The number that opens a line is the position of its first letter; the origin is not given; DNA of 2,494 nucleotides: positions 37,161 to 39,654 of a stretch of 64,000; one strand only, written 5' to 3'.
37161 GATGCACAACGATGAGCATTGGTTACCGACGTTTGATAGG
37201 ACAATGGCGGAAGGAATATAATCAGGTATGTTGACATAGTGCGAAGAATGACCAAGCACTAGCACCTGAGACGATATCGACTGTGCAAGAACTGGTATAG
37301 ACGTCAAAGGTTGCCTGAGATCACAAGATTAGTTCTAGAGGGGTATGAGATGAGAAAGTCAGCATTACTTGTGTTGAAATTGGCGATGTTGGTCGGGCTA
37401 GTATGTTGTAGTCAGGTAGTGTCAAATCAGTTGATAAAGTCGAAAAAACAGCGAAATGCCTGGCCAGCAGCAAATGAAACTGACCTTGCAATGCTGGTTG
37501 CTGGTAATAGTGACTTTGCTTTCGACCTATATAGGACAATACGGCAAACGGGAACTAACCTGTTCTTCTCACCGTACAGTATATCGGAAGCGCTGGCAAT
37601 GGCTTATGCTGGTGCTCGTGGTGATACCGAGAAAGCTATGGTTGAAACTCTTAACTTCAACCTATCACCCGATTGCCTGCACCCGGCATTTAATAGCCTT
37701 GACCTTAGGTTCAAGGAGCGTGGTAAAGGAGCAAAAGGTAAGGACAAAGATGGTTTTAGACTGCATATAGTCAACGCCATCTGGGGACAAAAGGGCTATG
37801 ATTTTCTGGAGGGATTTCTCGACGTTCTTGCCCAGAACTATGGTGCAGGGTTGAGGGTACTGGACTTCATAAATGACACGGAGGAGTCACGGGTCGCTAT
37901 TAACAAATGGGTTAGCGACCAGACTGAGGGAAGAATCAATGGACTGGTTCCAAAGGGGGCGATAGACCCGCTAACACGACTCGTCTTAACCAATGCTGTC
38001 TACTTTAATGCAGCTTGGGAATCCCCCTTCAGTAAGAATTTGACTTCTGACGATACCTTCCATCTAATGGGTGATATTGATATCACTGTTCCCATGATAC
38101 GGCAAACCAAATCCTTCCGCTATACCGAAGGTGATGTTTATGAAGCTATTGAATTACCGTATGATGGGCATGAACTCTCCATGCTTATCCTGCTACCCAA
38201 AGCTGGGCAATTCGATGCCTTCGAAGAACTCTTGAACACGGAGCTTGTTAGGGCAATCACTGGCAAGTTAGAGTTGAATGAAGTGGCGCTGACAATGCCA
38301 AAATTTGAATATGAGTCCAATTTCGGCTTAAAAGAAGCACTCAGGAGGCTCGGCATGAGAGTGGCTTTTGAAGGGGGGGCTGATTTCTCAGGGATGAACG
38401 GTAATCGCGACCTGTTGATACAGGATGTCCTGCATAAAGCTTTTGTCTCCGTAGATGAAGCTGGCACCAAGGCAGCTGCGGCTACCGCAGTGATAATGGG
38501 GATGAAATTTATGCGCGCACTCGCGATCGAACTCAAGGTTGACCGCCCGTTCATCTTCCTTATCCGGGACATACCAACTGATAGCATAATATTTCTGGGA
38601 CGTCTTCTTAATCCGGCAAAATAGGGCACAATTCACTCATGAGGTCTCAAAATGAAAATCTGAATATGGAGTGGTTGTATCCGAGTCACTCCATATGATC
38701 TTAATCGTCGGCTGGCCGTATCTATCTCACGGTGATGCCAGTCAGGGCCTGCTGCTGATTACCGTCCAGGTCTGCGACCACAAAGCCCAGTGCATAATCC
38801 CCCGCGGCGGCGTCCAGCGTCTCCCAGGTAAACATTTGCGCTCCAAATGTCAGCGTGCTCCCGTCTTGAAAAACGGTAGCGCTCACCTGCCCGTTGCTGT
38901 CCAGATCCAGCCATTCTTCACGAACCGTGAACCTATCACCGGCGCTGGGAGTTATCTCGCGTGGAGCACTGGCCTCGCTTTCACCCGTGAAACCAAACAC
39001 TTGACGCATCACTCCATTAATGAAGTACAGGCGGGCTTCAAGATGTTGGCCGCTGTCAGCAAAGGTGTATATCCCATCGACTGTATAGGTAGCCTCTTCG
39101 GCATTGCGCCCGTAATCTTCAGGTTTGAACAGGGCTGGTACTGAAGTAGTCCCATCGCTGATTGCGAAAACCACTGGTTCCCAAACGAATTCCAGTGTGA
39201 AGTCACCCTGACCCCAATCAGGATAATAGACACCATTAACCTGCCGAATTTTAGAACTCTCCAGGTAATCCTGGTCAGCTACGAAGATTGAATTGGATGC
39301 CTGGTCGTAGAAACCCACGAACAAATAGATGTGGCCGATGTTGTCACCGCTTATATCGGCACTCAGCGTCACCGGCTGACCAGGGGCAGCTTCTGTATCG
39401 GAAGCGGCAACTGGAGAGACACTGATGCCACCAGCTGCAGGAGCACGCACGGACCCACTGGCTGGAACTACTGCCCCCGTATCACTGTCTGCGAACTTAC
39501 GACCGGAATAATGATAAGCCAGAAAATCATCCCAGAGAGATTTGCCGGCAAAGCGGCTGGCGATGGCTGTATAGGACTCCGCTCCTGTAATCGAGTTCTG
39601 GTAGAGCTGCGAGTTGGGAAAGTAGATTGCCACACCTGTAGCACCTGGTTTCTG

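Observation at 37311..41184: Convergent serpin and membrane-anchored clostripain (C11) gene pair; serpin has predicted P1 Lys matching C11 specificity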

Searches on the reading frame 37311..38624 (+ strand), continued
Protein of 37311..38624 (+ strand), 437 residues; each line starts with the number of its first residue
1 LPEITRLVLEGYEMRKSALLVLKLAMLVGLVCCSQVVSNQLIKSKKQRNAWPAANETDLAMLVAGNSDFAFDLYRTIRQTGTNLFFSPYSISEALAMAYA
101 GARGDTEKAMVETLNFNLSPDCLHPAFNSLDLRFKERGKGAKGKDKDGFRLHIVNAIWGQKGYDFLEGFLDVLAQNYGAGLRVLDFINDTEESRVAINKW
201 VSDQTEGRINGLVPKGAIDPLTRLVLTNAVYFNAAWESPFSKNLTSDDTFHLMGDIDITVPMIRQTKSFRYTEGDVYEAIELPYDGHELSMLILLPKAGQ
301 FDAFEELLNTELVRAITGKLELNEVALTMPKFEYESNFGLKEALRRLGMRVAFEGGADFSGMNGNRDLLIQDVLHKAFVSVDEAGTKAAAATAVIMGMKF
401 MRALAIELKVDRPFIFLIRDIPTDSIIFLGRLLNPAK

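Call 58: find_homologous_proteins(query=A3, max_evalue=1e-100)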
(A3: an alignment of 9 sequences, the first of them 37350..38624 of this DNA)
Query A3 (9 sequences) (424 aa, profile of the alignment): 7814 proteins with E <= 1e-100 among 8000 candidates; the best 120 are listed.
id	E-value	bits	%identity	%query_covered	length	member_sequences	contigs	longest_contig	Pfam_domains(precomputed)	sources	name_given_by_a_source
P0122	4.6e-252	854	82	98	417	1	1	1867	PF00079.26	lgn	-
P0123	2.5e-249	845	80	100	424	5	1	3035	PF00079.26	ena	-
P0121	6.6e-246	834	100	100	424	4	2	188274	PF00079.26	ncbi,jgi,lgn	-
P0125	6.1e-241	817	77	95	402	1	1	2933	PF00079.26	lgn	-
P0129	1.4e-236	803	71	100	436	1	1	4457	PF00079.26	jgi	jgi:serpin B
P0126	2.2e-236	802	76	95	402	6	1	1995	PF00079.26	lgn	-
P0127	5.6e-232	788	76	95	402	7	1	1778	PF00079.26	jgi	jgi:serpin B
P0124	8.1e-230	781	74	100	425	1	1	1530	PF00079.26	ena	-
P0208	1.7e-224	763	67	93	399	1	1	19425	PF00079.26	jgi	jgi:serpin B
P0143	2.5e-223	759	56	93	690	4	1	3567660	PF00079.26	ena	-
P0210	1.6e-222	757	71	90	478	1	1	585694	PF00079.26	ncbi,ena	-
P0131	1.9e-222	756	71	100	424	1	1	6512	PF00079.26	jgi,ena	-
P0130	1.1e-221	754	71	100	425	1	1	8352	PF00079.26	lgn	-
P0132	1.2e-221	754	70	100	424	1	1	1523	PF00079.26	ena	-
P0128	9.7e-221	751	71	100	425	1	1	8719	PF00079.26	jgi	jgi:serpin B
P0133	1.2e-220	751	69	100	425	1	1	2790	PF00079.26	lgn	-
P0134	1.4e-220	750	70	100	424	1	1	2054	PF00079.26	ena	-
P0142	1.3e-219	747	68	100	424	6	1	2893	PF00079.26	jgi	jgi:serpin B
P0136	4.8e-219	745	70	100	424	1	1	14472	PF00079.26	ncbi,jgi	-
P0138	2.6e-218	743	70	96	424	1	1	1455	PF00079.26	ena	-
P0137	3.6e-218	742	70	100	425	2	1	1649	PF00079.26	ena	-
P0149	4.7e-217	739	67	100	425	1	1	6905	PF00079.26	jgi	jgi:serpin B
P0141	1.9e-216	737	67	100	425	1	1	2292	PF00079.26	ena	-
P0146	2.0e-216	737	68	100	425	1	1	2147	PF00079.26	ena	-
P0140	2.7e-216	736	67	100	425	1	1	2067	PF00079.26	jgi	-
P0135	1.0e-215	734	70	100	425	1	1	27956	PF00079.26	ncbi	ncbi:serpin family protein [Chloroflexota bacterium]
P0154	1.2e-215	734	68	95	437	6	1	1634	PF00079.26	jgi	-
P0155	1.6e-215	734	67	100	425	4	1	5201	PF00079.26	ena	-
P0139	2.0e-215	733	68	100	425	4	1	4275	PF00079.26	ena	-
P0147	2.2e-215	733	66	100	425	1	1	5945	PF00079.26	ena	-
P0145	2.2e-215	733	69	100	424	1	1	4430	PF00079.26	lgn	-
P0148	2.6e-215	733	68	100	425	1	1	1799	PF00079.26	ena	-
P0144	2.6e-215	733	70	100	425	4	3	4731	PF00079.26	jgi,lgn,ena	-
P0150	1.2e-214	731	68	100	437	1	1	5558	PF00079.26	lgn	-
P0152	1.4e-214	731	68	100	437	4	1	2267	PF00079.26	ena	-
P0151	5.8e-214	729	68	100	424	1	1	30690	PF00079.26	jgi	jgi:serpin B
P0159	3.2e-213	726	68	97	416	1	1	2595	PF00079.26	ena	-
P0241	5.4e-213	725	62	94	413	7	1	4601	PF00079.26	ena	-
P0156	5.7e-213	725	67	100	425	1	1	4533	PF00079.26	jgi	jgi:serpin B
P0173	1.2e-212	724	69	93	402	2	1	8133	PF00079.26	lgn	-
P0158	1.3e-212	724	68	95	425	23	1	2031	PF00079.26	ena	-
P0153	9.6e-212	721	66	100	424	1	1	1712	PF00079.26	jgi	jgi:serpin B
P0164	6.6e-211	718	65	100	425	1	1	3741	PF00079.26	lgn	-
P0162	4.1e-210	716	66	100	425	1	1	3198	PF00079.26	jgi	jgi:serpin B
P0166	5.0e-210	716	65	100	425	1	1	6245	PF00079.26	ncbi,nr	ncbi:MAG: serpin family protein [Dehalococcoidia bacterium]|nr:serpin family protein [Dehalococcoidi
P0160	1.6e-209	714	66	100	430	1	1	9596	PF00079.26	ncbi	-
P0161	2.1e-209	713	66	100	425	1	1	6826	PF00079.26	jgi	jgi:serpin B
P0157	2.1e-209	713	66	100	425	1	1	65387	PF00079.26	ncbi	ncbi:MAG: serpin family protein [Chloroflexota bacterium]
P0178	9.0e-209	711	66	100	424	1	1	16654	PF00079.26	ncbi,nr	ncbi:MAG: serpin family protein [Dehalococcoidales bacterium]|nr:serpin family protein [Dehalococcoi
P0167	5.0e-208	709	66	100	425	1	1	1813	PF00079.26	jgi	-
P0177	5.4e-208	709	64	99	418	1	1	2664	PF00079.26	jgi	jgi:serpin B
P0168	2.0e-207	707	65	100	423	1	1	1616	PF00079.26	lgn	-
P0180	2.3e-207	707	64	100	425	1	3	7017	PF00079.26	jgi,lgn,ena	-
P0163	3.9e-207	706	65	100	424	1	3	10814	PF00079.26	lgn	-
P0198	4.1e-207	706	63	100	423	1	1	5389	PF00079.26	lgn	-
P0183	4.5e-207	706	64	100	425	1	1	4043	PF00079.26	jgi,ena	-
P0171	4.6e-207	706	66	100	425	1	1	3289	PF00079.26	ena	-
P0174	7.5e-207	705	64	100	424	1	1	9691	PF00079.26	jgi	jgi:serpin B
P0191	1.6e-206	704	64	98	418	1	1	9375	PF00079.26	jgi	jgi:serpin B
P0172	2.8e-206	703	66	100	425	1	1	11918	PF00079.26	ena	-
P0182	3.2e-206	703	64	100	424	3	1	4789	PF00079.26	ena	-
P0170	5.9e-206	702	66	100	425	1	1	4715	PF00079.26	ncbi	-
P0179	6.3e-206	702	65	100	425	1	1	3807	PF00079.26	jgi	jgi:serpin B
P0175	8.5e-206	702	64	100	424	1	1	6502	PF00079.26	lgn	-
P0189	8.7e-206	702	62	100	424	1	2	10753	PF00079.26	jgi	jgi:serpin B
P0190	8.9e-206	702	63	100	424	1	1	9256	PF00079.26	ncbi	-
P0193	9.7e-206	701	64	97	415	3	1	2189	PF00079.26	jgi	jgi:serpin B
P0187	1.2e-205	701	64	100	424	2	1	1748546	PF00079.26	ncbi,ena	-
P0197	1.7e-205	701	62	100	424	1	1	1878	PF00079.26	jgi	jgi:serpin B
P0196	1.8e-205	701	64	100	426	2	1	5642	PF00079.26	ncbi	-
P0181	2.4e-205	700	65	100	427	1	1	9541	PF00079.26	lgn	-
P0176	3.4e-205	700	66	100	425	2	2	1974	PF00079.26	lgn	-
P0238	3.6e-205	700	62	100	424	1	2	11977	PF00079.26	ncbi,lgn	-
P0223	3.9e-205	699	71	88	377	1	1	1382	PF00079.26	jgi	jgi:serpin B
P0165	5.8e-205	699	66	100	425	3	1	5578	PF00079.26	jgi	jgi:serpin B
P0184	7.2e-205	699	65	100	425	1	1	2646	PF00079.26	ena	-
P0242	1.2e-204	698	62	100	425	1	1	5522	PF00079.26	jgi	-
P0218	1.3e-204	698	63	100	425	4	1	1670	PF00079.26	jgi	-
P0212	2.1e-204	697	63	100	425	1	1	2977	PF00079.26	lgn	-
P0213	2.2e-204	697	63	100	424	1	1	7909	PF00079.26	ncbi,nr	ncbi:MAG: serpin family protein [Nitrososphaerota archaeon]|nr:serpin family protein [Nitrososphaero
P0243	2.5e-204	697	67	91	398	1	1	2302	PF00079.26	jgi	jgi:serpin B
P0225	2.7e-204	697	64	98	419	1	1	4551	PF00079.26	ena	-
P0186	3.3e-204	696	65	100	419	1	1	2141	PF00079.26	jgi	jgi:serpin B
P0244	3.6e-204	696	62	100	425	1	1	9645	PF00079.26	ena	-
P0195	9.1e-204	695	63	100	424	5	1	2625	PF00079.26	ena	-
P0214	3.4e-203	693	62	100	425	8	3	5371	PF00079.26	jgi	jgi:serpin B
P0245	5.4e-203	692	62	100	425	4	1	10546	PF00079.26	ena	-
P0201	5.6e-203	692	63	100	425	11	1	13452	PF00079.26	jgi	-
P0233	4.3e-202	689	63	100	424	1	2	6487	PF00079.26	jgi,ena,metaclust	metaclust:\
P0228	2.5e-201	687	64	100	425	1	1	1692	PF00079.26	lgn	-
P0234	4.3e-201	686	62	100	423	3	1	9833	PF00079.26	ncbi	-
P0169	4.4e-201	686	68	96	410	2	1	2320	PF00079.26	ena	-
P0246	6.2e-201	686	66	93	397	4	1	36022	PF00079.26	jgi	jgi:serpin B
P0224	8.6e-201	685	64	97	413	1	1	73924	PF00079.26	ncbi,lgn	-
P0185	2.1e-200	684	67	100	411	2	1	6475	PF00079.26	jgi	-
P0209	2.5e-200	684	65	100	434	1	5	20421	PF00079.26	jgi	jgi:serpin B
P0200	3.8e-200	683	64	100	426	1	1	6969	PF00079.26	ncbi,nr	ncbi:MAG: serpin family protein [Chloroflexi bacterium]|nr:serpin family protein [Chloroflexota bact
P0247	5.5e-200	682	63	100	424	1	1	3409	PF00079.26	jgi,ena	-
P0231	9.7e-200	682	62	100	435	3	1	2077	PF00079.26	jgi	jgi:serpin B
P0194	1.2e-199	681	66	96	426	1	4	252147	PF00079.26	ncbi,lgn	-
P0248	2.5e-199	680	61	100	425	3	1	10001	PF00079.26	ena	-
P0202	5.0e-199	679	65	100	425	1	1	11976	PF00079.26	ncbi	-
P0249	1.0e-198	678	62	100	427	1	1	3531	PF00079.26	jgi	jgi:serpin B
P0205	1.7e-198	678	64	100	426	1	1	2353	PF00079.26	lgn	-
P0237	2.3e-198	677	65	99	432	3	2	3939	PF00079.26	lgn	-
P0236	3.2e-198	677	64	100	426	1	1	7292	PF00079.26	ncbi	-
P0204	3.8e-198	676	64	100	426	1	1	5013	PF00079.26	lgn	-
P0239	5.6e-198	676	63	100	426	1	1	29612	PF00079.26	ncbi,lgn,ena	-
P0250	8.8e-198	675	66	91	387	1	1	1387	PF00079.26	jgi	jgi:serpin B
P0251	8.9e-198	675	62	100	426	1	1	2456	PF00079.26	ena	-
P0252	1.3e-197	675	62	95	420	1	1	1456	PF00079.26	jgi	-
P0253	2.8e-197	674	62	100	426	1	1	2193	PF00079.26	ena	-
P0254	6.4e-197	672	62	97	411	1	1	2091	PF00079.26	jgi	jgi:serpin B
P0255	7.6e-197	672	64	100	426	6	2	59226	PF00079.26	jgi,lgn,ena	-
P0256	1.6e-196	671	64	100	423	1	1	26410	PF00079.26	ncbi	ncbi:serpin family protein [Chloroflexota bacterium]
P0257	3.1e-196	670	62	97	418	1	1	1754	PF00079.26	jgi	jgi:serpin B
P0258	4.6e-196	670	62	99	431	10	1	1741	PF00079.26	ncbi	-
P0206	4.7e-196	670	63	99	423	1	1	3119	PF00079.26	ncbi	-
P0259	4.8e-196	669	67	93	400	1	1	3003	PF00079.26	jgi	jgi:serpin B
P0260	9.3e-196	669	61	100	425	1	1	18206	PF00079.26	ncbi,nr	ncbi:MAG: serpin family protein [Dehalococcoidales bacterium]|nr:serpin family protein [Dehalococcoi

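Call 61: find_encoding_contigs(protein=P0241, flank=5000, max_places=2)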
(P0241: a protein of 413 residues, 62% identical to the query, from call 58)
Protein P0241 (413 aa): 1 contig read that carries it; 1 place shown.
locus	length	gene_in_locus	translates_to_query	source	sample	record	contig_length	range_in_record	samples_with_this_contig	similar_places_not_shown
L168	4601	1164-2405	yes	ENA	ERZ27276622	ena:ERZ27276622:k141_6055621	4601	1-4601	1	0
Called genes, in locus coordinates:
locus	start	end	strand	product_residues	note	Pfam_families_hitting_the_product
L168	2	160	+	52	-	?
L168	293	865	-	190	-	PF13548:DUF4126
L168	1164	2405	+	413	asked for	PF00079:Serpin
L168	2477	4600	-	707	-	?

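Call 62: find_encoding_contigs(protein=P0243, flank=5000, max_places=2)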
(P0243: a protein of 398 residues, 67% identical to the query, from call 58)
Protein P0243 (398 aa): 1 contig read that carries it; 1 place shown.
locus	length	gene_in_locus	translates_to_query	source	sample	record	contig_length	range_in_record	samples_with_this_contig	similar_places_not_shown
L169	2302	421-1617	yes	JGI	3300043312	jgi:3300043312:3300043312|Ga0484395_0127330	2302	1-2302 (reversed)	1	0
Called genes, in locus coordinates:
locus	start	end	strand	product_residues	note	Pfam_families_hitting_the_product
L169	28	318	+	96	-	-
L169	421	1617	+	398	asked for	PF00079:Serpin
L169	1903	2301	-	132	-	?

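Call 63: find_encoding_contigs(protein=P0259, flank=5000, max_places=2)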
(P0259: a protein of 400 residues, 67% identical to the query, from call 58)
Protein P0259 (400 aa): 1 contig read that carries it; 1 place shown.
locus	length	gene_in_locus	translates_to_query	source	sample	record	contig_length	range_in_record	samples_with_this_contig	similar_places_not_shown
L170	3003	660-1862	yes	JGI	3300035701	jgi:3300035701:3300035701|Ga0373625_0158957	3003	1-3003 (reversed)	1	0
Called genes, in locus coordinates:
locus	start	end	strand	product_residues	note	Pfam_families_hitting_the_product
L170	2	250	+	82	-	?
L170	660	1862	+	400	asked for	PF00079:Serpin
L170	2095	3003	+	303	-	?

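Call 73: search_protein_families(library=padloc, proteins=[window:37350-38624:+], max_evalue=0.01)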
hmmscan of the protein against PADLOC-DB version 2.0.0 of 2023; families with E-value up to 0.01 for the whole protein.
window:37350-38624:+ (424 aa): 0 families

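Call 75: find_encoding_contigs(protein=P0251, flank=5000, max_places=3)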
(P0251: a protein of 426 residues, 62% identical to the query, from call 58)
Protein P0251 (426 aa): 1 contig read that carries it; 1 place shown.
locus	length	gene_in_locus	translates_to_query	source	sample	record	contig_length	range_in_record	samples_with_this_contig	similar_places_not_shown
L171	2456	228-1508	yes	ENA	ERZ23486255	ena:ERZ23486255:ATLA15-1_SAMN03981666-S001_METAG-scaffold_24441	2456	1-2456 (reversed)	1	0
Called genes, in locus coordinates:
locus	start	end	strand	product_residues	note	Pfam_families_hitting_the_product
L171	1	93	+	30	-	?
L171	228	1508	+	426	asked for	PF00079:Serpin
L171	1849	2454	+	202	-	?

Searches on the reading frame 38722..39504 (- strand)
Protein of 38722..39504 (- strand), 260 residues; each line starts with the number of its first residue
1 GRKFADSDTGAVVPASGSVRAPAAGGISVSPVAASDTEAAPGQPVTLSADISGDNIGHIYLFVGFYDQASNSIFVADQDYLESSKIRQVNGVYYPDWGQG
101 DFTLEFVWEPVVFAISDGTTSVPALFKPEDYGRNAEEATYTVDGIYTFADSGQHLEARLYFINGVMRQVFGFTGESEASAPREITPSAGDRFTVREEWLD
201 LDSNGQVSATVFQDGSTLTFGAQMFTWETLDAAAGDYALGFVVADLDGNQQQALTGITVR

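Call 30: search_protein_families(library=pfam, proteins=[window:38722-39504:-], max_evalue=10)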
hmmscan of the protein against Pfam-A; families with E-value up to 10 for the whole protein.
window:38722-39504:- (260 aa): 3 families
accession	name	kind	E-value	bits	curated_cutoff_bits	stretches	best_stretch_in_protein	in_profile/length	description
PF00801.26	PKD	-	0.039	14.4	23.5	1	32-56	4-30/80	PKD domain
PF23972.1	DUF7298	-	0.094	12.9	27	1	205-243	98-135/167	Domain of unknown function (DUF7298)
PF15418.12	DUF4625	-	0.22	12.3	27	1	231-259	102-130/131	Domain of unknown function (DUF4625)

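Call 50: predict_structure(alignment_id=A2)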
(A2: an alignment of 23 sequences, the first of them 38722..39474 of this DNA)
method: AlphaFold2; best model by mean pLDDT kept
length: 250 residues; sequences in the alignment: 23
mean_pLDDT: 89.4   pTM: 0.83
mean pLDDT of the five models: 89.4, 88.7, 88.7, 88.1, 87.0
residues with pLDDT >= 90: 190; 70-90: 39; 50-70: 5; < 50: 16
segments of 3 or more residues with pLDDT < 50: 1-14
pLDDT, mean of each block of 10 residues (from residue 1): 38 65 97 96 91 95 94 89 88 95 96 94 88 97 95 96 67 94 97 89 97 95 96 91 95
secondary structure, 60 per line:
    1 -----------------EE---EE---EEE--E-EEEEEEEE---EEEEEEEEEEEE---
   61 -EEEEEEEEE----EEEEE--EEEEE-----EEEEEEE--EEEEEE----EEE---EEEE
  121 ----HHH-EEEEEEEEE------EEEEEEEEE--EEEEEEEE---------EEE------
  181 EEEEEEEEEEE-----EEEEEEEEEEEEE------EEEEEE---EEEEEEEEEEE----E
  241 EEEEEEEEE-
elements in order: E28-30 E35-42 E46-57 E62-70 E75-79 E82-86 E92-98 E101-106 E111-113 E117-120 E129-137 E144-152 E155-162 E172-174 E181-191 E197-209 E216-221 E225-235 E240-249
